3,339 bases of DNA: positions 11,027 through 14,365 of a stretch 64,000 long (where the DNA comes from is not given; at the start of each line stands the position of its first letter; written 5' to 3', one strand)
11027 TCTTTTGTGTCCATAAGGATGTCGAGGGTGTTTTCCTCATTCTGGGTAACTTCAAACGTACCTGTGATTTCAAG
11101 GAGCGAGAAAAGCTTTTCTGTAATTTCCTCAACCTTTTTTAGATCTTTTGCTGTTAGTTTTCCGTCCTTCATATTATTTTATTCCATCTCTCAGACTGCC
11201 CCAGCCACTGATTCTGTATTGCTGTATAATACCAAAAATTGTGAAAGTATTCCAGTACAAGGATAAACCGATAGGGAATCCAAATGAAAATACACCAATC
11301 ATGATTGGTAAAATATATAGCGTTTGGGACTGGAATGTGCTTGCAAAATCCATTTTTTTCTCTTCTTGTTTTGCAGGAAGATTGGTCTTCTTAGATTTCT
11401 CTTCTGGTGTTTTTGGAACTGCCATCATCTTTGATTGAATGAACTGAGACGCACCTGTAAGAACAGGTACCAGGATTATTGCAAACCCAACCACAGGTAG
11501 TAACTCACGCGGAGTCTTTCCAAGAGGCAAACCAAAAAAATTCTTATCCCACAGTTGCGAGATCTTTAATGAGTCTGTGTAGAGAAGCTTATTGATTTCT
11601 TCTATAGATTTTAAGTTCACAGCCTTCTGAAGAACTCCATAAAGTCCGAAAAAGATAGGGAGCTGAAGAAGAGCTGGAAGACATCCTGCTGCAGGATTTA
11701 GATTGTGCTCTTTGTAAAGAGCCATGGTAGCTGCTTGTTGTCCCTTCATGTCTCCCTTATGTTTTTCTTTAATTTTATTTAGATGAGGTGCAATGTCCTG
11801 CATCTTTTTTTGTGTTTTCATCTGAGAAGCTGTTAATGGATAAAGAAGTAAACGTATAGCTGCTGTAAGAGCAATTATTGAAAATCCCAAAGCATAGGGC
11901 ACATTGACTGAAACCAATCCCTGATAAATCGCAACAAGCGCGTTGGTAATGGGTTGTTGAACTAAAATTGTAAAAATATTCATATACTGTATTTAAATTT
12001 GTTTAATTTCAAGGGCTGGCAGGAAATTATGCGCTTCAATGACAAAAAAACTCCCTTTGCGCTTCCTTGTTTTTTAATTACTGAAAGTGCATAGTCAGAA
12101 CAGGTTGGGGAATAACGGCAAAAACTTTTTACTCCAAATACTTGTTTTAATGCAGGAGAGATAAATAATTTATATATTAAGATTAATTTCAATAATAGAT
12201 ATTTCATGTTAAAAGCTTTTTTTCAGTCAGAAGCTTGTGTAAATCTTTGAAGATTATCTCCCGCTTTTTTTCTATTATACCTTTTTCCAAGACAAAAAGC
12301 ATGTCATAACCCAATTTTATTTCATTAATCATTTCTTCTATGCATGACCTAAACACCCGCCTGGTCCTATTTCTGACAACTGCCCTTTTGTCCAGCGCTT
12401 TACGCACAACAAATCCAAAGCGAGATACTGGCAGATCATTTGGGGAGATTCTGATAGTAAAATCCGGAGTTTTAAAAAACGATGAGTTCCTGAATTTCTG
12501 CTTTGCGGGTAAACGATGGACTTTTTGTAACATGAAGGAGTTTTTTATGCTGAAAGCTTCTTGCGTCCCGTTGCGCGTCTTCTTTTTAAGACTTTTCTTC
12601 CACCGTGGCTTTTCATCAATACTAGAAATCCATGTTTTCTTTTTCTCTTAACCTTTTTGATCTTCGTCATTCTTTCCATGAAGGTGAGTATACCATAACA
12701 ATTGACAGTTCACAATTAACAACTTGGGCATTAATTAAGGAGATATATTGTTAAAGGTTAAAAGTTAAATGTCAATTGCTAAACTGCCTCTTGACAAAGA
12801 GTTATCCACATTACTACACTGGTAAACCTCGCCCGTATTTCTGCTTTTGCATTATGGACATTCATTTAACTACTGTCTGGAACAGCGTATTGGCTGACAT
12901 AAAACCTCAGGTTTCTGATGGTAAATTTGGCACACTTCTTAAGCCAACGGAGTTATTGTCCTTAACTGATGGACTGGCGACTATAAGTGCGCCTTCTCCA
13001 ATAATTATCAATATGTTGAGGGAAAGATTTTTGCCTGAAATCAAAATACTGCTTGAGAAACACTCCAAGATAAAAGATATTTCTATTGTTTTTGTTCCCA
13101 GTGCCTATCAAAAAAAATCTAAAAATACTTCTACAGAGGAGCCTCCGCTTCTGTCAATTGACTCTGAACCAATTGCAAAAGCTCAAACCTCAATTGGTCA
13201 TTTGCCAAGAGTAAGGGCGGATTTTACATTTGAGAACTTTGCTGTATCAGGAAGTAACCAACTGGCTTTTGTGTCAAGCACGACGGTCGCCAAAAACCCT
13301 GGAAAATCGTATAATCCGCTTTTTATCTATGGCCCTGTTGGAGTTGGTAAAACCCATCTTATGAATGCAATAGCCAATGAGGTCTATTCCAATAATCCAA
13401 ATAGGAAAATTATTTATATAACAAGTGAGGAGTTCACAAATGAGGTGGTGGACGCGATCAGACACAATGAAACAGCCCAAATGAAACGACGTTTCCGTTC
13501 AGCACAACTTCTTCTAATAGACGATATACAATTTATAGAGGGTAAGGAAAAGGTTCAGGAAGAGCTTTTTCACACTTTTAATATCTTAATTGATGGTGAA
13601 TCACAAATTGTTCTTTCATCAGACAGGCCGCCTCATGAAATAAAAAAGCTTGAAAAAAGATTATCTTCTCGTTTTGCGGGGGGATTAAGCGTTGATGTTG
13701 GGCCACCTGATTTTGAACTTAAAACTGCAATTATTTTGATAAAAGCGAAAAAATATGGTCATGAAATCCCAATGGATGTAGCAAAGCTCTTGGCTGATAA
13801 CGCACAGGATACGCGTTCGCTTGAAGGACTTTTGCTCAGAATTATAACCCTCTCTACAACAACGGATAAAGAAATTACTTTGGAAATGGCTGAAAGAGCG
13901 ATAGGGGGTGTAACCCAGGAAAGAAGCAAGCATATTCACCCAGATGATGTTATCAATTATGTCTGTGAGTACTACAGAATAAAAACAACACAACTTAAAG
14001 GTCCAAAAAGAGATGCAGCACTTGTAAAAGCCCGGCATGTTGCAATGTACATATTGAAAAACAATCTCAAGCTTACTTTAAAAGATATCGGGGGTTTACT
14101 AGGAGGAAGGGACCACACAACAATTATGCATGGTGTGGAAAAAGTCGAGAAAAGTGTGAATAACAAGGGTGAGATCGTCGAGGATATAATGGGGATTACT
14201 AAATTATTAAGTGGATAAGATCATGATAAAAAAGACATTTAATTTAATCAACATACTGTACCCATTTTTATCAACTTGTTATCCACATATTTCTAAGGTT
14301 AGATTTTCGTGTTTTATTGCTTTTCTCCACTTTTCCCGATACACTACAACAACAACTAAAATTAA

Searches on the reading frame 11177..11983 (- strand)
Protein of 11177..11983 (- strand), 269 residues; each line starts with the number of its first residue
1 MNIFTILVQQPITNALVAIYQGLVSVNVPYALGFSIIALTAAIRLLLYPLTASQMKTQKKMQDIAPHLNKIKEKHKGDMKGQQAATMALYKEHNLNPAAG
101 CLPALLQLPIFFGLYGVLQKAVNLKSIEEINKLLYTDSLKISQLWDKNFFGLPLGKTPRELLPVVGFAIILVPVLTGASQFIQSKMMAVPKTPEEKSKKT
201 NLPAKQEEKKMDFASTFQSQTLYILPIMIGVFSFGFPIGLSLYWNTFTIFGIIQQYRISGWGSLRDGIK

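Call 76: search_protein_families(library=pfam, proteins=[window:11177-11983:-], max_evalue=0.00001)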
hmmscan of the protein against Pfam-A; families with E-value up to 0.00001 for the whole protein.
window:11177-11983:- (269 aa): 1 family
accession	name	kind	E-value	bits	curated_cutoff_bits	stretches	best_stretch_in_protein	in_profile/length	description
PF02096.25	60KD_IMP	-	2.2e-50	171.3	35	1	33-258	2-161/163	60Kd inner membrane protein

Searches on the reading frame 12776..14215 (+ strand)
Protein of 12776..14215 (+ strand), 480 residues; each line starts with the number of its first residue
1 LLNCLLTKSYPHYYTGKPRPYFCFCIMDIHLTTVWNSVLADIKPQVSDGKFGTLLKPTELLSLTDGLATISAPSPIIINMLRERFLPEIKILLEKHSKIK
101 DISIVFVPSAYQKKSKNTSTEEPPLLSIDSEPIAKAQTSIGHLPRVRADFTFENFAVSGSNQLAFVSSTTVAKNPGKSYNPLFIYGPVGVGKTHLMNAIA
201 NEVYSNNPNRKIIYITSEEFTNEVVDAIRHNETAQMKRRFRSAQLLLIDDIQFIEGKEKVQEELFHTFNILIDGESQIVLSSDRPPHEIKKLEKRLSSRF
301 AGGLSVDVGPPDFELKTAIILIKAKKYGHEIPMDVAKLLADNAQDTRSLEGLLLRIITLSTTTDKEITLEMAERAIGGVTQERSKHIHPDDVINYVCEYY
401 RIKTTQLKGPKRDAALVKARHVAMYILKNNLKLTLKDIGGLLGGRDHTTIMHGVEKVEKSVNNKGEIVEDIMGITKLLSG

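Call 51: search_protein_families(library=pfam, proteins=[window:12776-14215:+], max_evalue=0.001)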
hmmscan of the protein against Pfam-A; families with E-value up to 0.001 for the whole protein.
window:12776-14215:+ (480 aa): 10 families
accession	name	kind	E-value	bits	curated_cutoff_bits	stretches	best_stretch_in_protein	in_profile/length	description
PF00308.24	Bac_DnaA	-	6.5e-66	221.9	23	1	148-307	3-162/162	Bacterial DnaA ATPAse domain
PF08299.17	Bac_DnaA_C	-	1.1e-23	83.5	31.5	1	389-457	1-69/69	Bacterial dnaA protein helix-turn-helix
PF00004.35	AAA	-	7.1e-09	36.7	21.2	1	183-287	2-113/131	ATPase family associated with various cellular activities (AAA)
PF13173.12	AAA_14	-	9.7e-09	35.7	27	1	180-282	3-105/129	AAA domain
PF11638.13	DnaA_N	-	1.7e-08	34.5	24.6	1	33-93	2-63/65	DnaA N-terminal domain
PF01695.23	IstB_IS21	-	1.8e-07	31.3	24.1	1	182-285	95-195/238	IstB-like ATP binding protein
PF01637.24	ATPase_2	-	1.3e-06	28.9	33.2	1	178-280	19-114/225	ATPase domain predominantly from Archaea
PF13401.12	AAA_22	-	3e-06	28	27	0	181-220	7-44/130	AAA domain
PF03969.22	AFG1_ATPase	-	0.00041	19.9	27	0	172-230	54-108/361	AFG1-like ATPase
PF13191.12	AAA_16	-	0.00061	20.8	32.6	0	180-244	25-98/167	AAA ATPase domain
